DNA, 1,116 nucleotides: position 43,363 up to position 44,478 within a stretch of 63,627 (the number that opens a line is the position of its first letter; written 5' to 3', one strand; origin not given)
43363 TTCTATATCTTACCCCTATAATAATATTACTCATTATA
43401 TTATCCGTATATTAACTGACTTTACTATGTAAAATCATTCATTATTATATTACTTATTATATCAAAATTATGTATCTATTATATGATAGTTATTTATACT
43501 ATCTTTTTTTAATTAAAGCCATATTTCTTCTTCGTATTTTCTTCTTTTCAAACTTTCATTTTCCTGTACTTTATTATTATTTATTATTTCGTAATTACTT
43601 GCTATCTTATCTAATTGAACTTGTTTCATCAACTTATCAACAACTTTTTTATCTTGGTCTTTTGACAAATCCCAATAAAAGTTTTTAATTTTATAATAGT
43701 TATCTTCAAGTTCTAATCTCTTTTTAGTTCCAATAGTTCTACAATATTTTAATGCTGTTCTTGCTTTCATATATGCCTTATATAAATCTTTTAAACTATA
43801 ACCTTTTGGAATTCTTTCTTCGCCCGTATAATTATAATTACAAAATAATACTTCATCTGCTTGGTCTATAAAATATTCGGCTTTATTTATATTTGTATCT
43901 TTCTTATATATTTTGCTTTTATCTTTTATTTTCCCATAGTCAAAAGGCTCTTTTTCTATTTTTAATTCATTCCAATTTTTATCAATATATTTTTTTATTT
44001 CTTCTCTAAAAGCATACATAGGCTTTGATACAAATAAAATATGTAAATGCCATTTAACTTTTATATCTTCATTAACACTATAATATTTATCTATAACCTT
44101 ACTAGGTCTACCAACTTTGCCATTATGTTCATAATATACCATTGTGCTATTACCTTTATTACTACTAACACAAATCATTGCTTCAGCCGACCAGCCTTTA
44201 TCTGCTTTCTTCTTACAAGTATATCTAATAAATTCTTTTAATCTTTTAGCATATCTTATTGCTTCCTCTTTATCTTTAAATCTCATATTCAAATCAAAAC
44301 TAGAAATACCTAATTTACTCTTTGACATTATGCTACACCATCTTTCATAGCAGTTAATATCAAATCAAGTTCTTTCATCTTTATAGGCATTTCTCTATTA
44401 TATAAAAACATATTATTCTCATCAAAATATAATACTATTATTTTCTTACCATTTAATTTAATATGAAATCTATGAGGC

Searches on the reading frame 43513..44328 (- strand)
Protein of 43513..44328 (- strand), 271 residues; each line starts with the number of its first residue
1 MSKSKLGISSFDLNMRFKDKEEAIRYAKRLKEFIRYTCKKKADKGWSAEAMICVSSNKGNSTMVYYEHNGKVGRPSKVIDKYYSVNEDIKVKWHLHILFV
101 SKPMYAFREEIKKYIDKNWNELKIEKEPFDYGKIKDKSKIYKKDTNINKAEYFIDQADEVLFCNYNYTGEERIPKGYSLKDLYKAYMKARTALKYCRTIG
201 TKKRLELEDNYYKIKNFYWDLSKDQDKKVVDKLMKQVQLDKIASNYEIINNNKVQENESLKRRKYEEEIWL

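Call 3: search_protein_families(library=pfam, proteins=[window:43513-44328:-], max_evalue=0.1)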
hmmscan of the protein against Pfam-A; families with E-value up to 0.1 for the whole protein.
window:43513-44328:- (271 aa): 0 families

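Call 4: search_protein_families(library=padloc, proteins=[window:43513-44328:-], max_evalue=0.1)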
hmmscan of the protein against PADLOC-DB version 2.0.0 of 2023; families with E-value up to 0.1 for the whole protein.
window:43513-44328:- (271 aa): 0 families

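Call 5: search_protein_families(library=ncbifam, proteins=[window:43513-44328:-], max_evalue=0.1)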
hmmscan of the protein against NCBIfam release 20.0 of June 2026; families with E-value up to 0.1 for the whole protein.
window:43513-44328:- (271 aa): 1 family
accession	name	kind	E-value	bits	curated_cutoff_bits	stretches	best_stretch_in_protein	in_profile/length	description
NF008914.0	PRK12277.1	equivalog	0.0046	16.5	96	1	170-223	27-80/83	50S ribosomal protein L13e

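Call 6: search_protein_families(library=phrogs, proteins=[window:43513-44328:-], max_evalue=0.01)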
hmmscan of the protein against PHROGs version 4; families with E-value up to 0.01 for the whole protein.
window:43513-44328:- (271 aa): 0 families

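Call 64: find_related_loci(query=A4, collection=metagenome_contigs, flank=10000)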
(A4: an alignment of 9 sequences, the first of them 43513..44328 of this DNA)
Query A4 (271 aa) in metagenome_contigs; peptide patterns used: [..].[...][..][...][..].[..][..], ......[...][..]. (x = any residue, [..] = any of these).
206 stretches matched a pattern; 23 encode a relative of the query (tblastn E <= 1e-3); 23 distinct loci.
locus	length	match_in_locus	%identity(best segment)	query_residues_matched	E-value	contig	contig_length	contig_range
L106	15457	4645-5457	90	1-271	6e-162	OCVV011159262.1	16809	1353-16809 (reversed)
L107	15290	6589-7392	90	1-268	5e-161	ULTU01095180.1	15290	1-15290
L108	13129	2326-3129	90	1-268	5e-161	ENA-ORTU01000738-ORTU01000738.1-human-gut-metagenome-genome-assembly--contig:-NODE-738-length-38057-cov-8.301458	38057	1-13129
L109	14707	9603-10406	88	1-268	4e-159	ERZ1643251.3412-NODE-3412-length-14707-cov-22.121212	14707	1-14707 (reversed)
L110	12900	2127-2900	86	1-258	3e-147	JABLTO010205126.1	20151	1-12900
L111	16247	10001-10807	80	1-271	6e-141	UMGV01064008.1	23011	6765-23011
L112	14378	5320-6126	80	1-271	9e-140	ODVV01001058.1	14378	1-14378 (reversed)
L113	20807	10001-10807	80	1-271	1e-139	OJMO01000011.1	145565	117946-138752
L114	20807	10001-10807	79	1-271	2e-138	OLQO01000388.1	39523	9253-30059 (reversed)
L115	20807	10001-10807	79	1-271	4e-138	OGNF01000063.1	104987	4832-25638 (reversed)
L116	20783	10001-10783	62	1-268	3e-98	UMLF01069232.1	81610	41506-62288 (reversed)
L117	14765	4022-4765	61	1-264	1e-95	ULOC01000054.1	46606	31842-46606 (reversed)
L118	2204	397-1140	60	1-264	3e-99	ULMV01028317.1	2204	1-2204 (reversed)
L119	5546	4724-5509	56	1-267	2e-90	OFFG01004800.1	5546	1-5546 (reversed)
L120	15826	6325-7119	52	1-269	8e-80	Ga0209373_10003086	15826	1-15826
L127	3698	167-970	40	1-263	5e-41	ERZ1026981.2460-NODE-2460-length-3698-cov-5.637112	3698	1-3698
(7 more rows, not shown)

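Call 67: search_protein_families(library=padloc, proteins=[L106:7462-8769:+, L106:8822-10717:+, L107:9397-10152:-, L110:4946-5788:+, L111:12802-14427:+, L111:14412-15533:+, L113:12790-14130:+, L114:12747-14738:+, L115:12854-13576:+, L117:6595-7917:+], max_evalue=0.001)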
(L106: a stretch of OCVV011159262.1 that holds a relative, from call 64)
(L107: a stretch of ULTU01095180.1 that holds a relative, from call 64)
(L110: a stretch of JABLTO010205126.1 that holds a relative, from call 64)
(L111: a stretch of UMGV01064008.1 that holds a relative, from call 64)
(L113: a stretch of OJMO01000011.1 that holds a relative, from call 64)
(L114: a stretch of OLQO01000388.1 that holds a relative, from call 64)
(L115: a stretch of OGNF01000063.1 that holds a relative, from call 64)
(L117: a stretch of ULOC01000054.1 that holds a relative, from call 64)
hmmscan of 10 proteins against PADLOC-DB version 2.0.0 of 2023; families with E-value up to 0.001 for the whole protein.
L106:7462-8769:+ (435 aa): 47 families (the best 25 are shown)
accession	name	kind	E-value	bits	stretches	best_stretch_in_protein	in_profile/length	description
PDLC03750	RT_UG13b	-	4.7e-127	422.6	1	7-425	2-419/430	DRT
PDLC03756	RT_UG19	-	5.9e-31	106.2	1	22-421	25-399/562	DRT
PDLC03759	RT_UG21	-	2.1e-29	100.7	1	31-388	29-361/503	DRT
PDLC03749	RT_UG13a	-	6.5e-24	82.8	1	37-362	51-352/589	DRT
PDLC01136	RT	-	2.6e-21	74.3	1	148-307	121-259/263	RT (reverse transcriptase)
PDLC03785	RT_UG9_large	-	1.7e-20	70.9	1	139-383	360-592/772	DRT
PDLC03783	Drt8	-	4e-20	70.6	1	34-365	35-318/493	DRT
PDLC03761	RT_UG23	-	7.4e-20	68.9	1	129-297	111-266/489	DRT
PDLC03754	RT_UG17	-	3.1e-16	57.3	1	146-382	118-328/429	DRT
PDLC03773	RT_UG34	-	8.8e-16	55.9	1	5-340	10-324/512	DRT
PDLC02063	Cas1_IIIb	-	1.5e-15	54.8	1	147-316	125-284/617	-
PDLC03760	RT_UG22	-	6e-15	53.2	1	61-299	59-246/476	DRT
PDLC03771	RT_UG32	-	1.4e-14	51.7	1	137-339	145-322/521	DRT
PDLC03786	RT_UG9_small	-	2.8e-14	50.8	1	137-297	128-283/541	DRT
PDLC03772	RT_UG33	-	3e-14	50.8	1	84-298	80-266/490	DRT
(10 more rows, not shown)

L106:8822-10717:+ (631 aa): 0 families

L107:9397-10152:- (251 aa): 2 families
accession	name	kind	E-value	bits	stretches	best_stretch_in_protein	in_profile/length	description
PDLC02930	NDT_II-A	-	0.00051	17.7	1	153-249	152-255/272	-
PDLC01879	CARF3--CARF_TM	-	0.0006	17.5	1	184-240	157-214/222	-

L110:4946-5788:+ (280 aa): 0 families

L111:12802-14427:+ (541 aa): 90 families (the best 25 are shown)
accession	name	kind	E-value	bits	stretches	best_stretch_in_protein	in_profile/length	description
PDLC00102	GajA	-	1.9e-84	282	1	4-538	3-531/532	AAA ATPase domain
PDLC00098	GajA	-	4.4e-71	238.2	1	4-537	3-532/534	AAA ATPase domain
PDLC00077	GajA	-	8.4e-34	115.1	2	211-540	259-615/616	AAA ATPase domain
PDLC00091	GajA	-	2.9e-32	110.3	2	267-486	292-526/627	AAA ATPase domain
PDLC00078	GajA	-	8.7e-32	108.5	2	230-514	277-548/580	AAA ATPase domain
PDLC00096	GajA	-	1.4e-31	108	2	248-447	261-463/630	AAA ATPase domain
PDLC00071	GajA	-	9.9e-31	105.2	2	234-446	232-446/588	AAA ATPase domain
PDLC00065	GajA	-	1e-30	105.2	2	266-469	328-540/670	AAA ATPase domain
PDLC00069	GajA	-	3.3e-30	103.1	2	240-445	288-512/687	AAA ATPase domain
PDLC04168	GajA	-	4.6e-26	89.6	2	206-449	212-444/570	-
PDLC00070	GajA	-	1.8e-25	87.6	2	260-464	279-477/596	AAA ATPase domain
PDLC02358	Old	-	5.1e-25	86.3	2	268-454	281-467/578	Old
PDLC00099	GajA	-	1.2e-24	85.2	2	176-459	196-483/626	AAA ATPase domain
PDLC00092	GajA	-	1.7e-24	84.3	2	264-443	306-477/604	AAA ATPase domain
PDLC00080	GajA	-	6.4e-24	82.6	2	191-476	207-486/622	AAA ATPase domain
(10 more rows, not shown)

L111:14412-15533:+ (373 aa): 20 families
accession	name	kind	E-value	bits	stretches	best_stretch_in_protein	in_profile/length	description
PDLC00148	GajB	-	6.5e-36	122.1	1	1-363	1-355/369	UrvD helicase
PDLC00140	GajB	-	4.6e-31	106.4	1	1-360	1-346/365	UrvD helicase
PDLC00120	GajB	-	2.2e-18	64.7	1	5-192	4-193/458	UrvD helicase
PDLC00118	GajB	-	2.4e-12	44.5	1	4-339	8-320/515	UrvD helicase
PDLC00127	GajB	-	3.1e-11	40.5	2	149-192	196-242/594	UrvD helicase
PDLC00122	GajB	-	1.4e-10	38.7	1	5-192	20-201/502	UrvD helicase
PDLC04173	GajB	-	5.6e-09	33.5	0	4-67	12-77/471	-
PDLC00123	GajB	-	2.1e-08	31.2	1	4-272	19-286/540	UrvD helicase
PDLC03802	RTasHel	-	4.2e-08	30.5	1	5-253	22-294/675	DRT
PDLC00133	GajB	-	5.9e-08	30.1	1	128-196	177-247/382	UrvD helicase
PDLC01087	C3a187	-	1.3e-07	28.9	1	3-192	212-357/559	NERD+UvrD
PDLC00130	GajB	-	2.8e-07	27.2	0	8-81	22-104/589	UrvD helicase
PDLC00119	GajB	-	3.4e-07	27.6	1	11-86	25-106/565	UrvD helicase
PDLC00117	GajB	-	1.3e-05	21.9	0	4-78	30-112/604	UrvD helicase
PDLC00114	GajB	-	3.7e-05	20.5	0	125-190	191-252/635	UrvD helicase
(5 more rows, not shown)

L113:12790-14130:+ (446 aa): 63 families (the best 25 are shown)
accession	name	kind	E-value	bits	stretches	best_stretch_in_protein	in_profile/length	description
PDLC03234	MTase_II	-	5.6e-95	316.8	1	13-445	3-369/375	Type II methyltransferase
PDLC03378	MTase_II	-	3.1e-83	277.9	1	16-445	4-333/344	Type II methyltransferase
PDLC03326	MTase_II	-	6.6e-80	267.3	1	12-444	2-378/412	Type II methyltransferase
PDLC03272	MTase_II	-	9.9e-64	214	1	12-445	72-393/407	Type II methyltransferase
PDLC00033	DruM2|DruM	-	2.5e-63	212.6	1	17-444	24-366/368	DNA cytosine methylase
PDLC03237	MTase_II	-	8.1e-62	207.4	2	12-234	791-990/1036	Type II methyltransferase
PDLC00026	DruM2|DruM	-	1.3e-60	203.8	1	12-445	2-321/336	DNA cytosine methylase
PDLC03225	MTase_II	-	1.4e-53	180.6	2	179-444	368-600/615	Type II methyltransferase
PDLC02649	DrmMII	-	1.3e-51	174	3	47-263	62-271/422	DrmMII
PDLC02656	DrmMII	-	1.2e-50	170.7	2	13-250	3-244/491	DrmMII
PDLC02650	DrmMII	-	1.4e-50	170.5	3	12-154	6-141/435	DrmMII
PDLC00030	DruM2|DruM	-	8.2e-50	168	2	12-257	3-228/380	DNA cytosine methylase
PDLC02648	DrmMII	-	5.3e-48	162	2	14-212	21-225/468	DrmMII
PDLC00027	DruM2|DruM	-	1.8e-47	160.4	2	17-238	14-197/361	DNA cytosine methylase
PDLC00031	DruM2|DruM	-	5.9e-46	155.2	2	18-212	15-171/361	DNA cytosine methylase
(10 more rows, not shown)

L114:12747-14738:+ (663 aa): 3 families
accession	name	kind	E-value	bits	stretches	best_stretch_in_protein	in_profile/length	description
PDLC05031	PDC-S49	-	1.6e-50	170.6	1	26-367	7-287/624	-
PDLC05029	PDC-S49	-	5.6e-43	145.6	2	25-197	5-178/619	-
PDLC05030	PDC-S49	-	4.1e-39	132.8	1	23-661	1-625/629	-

L115:12854-13576:+ (240 aa): 1 family
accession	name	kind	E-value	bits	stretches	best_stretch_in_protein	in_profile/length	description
PDLC01639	Csx1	-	3.8e-05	20.9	1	85-215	198-321/361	CAS-III; associated_signaling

L117:6595-7917:+ (440 aa): 47 families (the best 25 are shown)
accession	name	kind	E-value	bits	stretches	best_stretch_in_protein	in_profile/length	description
PDLC03750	RT_UG13b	-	2.4e-124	413.7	1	12-437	2-423/430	DRT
PDLC03756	RT_UG19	-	4.9e-28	96.5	1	40-434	37-405/562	DRT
PDLC03759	RT_UG21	-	1.3e-27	94.7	1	21-406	19-358/503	DRT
PDLC03749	RT_UG13a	-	1e-24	85.4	1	42-302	51-295/589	DRT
PDLC03785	RT_UG9_large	-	6.3e-22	75.6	1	142-338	358-536/772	DRT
PDLC01136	RT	-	6.5e-21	73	1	154-310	122-257/263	RT (reverse transcriptase)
PDLC03761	RT_UG23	-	1.2e-19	68.3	1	133-297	110-261/489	DRT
PDLC03783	Drt8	-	2.1e-19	68.2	1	40-393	36-338/493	DRT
PDLC03773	RT_UG34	-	1.4e-16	58.5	1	139-350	130-328/512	DRT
PDLC03754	RT_UG17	-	3.1e-16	57.3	1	151-319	118-278/429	DRT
PDLC03757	Drt2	-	3.2e-16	57.4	2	208-302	277-363/502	DRT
PDLC02063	Cas1_IIIb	-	3.4e-16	56.9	1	154-436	127-316/617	-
PDLC03747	RT_UG10_small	-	6e-16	56.3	1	127-376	478-715/824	DRT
PDLC03786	RT_UG9_small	-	3.2e-15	53.9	1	142-295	128-276/541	DRT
PDLC03771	RT_UG32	-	4.8e-15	53.2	1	142-371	145-349/521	DRT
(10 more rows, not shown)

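Call 68: search_protein_families(library=pfam, proteins=[L106:7462-8769:+, L106:8822-10717:+, L107:9397-10152:-, L110:4946-5788:+, L111:12802-14427:+, L111:14412-15533:+, L113:12790-14130:+, L114:12747-14738:+, L115:12854-13576:+, L117:6595-7917:+], max_evalue=0.001)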
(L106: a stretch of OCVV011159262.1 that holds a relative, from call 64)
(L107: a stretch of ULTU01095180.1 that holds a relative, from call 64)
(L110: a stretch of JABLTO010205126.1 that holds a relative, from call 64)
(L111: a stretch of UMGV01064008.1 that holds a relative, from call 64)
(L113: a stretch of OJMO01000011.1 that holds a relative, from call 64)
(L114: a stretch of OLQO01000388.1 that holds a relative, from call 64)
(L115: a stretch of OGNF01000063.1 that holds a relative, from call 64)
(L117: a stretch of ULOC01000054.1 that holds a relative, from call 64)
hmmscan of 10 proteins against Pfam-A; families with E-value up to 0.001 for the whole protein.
L106:7462-8769:+ (435 aa): 1 family
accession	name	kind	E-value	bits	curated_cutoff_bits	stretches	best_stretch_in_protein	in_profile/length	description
PF00078.32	RVT_1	-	1e-13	52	29.6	1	133-299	48-199/205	Reverse transcriptase (RNA-dependent DNA polymerase)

L106:8822-10717:+ (631 aa): 3 families
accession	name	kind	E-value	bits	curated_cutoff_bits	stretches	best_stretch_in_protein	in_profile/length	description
PF14311.12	DUF4379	-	6.6e-109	356.5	24.5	7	85-138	1-56/56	Probable Treble clef zinc finger domain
PF20173.3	ZnF_RZ-type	-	1.4e-07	31.4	27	0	249-282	6-39/54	RZ type zinc finger domain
PF22365.1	PfNDH2_hel_ins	-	7e-07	29.5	27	0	283-311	18-47/65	PfNDH2 helical insertion domain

L107:9397-10152:- (251 aa): 0 families

L110:4946-5788:+ (280 aa): 0 families

L111:12802-14427:+ (541 aa): 7 families
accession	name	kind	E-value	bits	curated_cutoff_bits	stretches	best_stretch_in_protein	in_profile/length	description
PF13175.12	AAA_15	-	1.6e-18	67.9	32.1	1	4-322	3-374/374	AAA ATPase domain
PF20469.4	OLD-like_TOPRIM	-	6.6e-18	65.5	23.2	1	372-436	3-67/67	Overcoming lysogenization defect protein-like, TOPRIM domain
PF13304.12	AAA_21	-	1.3e-11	45.5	27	1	268-323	255-304/304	AAA domain, putative AbiEii toxin, Type IV TA system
PF02463.25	SMC_N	-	4.8e-08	33.1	40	1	4-66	2-67/220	RecF/RecN/SMC N terminal domain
PF13555.12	AAA_29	-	4.4e-06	26.8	27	1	15-49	12-47/61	P-loop containing region of AAA domain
PF13476.12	AAA_23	-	6e-05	24.2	27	0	6-197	1-142/201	AAA domain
PF13514.12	AAA_27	-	0.00075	19.6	22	0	7-45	6-47/206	AAA domain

L111:14412-15533:+ (373 aa): 4 families
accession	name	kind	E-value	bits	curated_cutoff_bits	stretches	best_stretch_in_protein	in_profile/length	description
PF00580.27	UvrD-helicase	-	1.6e-10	41.6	23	2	126-192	189-250/271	UvrD/REP helicase N-terminal domain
PF13245.12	AAA_19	-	2.5e-09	37.8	25.1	1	5-193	15-129/134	AAA domain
PF01443.25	Viral_helicase1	-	1.7e-05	25.2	21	0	5-43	2-44/228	Viral superfamily 1 RNA helicase core domain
PF21445.3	ADDB_N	-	0.00027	20.7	26.6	0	157-210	200-253/290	ADDB, N-terminal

L113:12790-14130:+ (446 aa): 2 families
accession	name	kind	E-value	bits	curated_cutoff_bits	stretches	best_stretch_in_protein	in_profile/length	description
PF00145.23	DNA_methylase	-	1.6e-65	222.1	22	1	18-440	4-324/324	C-5 cytosine-specific DNA methylase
PF09445.16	Methyltransf_15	-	3.9e-06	27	22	1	16-114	3-86/165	RNA cap guanine-N2 methyltransferase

L114:12747-14738:+ (663 aa): 1 family
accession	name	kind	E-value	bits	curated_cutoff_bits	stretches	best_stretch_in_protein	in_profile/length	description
PF07693.20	KAP_NTPase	-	4e-11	43.2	20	1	42-196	20-197/293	KAP family P-loop domain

L115:12854-13576:+ (240 aa): 1 family
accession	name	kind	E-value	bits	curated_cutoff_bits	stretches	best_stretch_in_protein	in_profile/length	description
PF13643.11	DUF4145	-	1.1e-09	38.6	23.1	1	126-221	3-83/88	Domain of unknown function (DUF4145)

L117:6595-7917:+ (440 aa): 1 family
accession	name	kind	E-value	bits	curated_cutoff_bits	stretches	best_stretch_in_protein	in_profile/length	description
PF00078.32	RVT_1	-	8.5e-14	52.2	29.6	1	154-302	61-197/205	Reverse transcriptase (RNA-dependent DNA polymerase)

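Call 87: search_protein_families(library=pfam, proteins=[L116:11470-12393:+, L120:7848-8585:+, L127:2366-3148:+, L115:13589-14491:+], max_evalue=0.05)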
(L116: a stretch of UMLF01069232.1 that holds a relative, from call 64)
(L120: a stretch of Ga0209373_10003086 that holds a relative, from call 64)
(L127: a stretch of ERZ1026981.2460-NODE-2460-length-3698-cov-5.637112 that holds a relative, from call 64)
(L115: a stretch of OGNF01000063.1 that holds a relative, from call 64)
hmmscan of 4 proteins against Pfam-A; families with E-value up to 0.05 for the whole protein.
L116:11470-12393:+ (307 aa): 1 family
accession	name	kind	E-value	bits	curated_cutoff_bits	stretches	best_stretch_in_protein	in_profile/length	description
PF14088.11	DUF4268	-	1.4e-18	67.7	27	1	181-304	2-139/140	Domain of unknown function (DUF4268)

L120:7848-8585:+ (245 aa): 10 families
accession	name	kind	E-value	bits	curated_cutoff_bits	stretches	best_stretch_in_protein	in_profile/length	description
PF10571.15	UPF0547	-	4.2e-06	27.2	29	1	9-28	2-21/26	Uncharacterised protein family UPF0547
PF13248.11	Zn_ribbon_3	-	0.00055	19.7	27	1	7-29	2-24/26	zinc-ribbon domain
PF13240.11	Zn_Ribbon_1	-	0.00097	19.3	25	1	9-30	1-22/23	zinc-ribbon domain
PF24441.1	DUF7560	-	0.0013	18.8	27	0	23-37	7-21/44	Family of unknown function (DUF7560)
PF03225.19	Viral_Hsp90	-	0.0049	15.9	25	1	7-87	215-294/512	Viral heat shock protein Hsp90 homologue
PF14255.11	Cys_rich_CPXG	-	0.0056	17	25.2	0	9-19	2-12/52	Cysteine-rich CPXCG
PF12773.13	DZR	-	0.0082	16.7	27.3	1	8-28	25-45/45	Double zinc ribbon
PF07191.17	Zn_ribbon_6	-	0.012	16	25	1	1-36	10-44/67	Double zinc ribbon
PF05605.18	zf-Di19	-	0.015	15.9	27.5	0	8-19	3-14/54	Drought induced 19 protein (Di19), zinc-binding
PF24333.1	DUF7501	-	0.038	14.6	27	0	21-32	10-21/58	Family of unknown function (DUF7501)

L127:2366-3148:+ (260 aa): 2 families
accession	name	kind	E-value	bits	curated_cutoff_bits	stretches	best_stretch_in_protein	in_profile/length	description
PF00730.31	HhH-GPD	-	0.014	16.2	26.2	1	56-209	2-102/108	HhH-GPD superfamily base excision DNA repair protein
PF11269.13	DUF3069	-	0.014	16.1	25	1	112-176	8-73/119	Protein of unknown function (DUF3069)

L115:13589-14491:+ (300 aa): 0 families
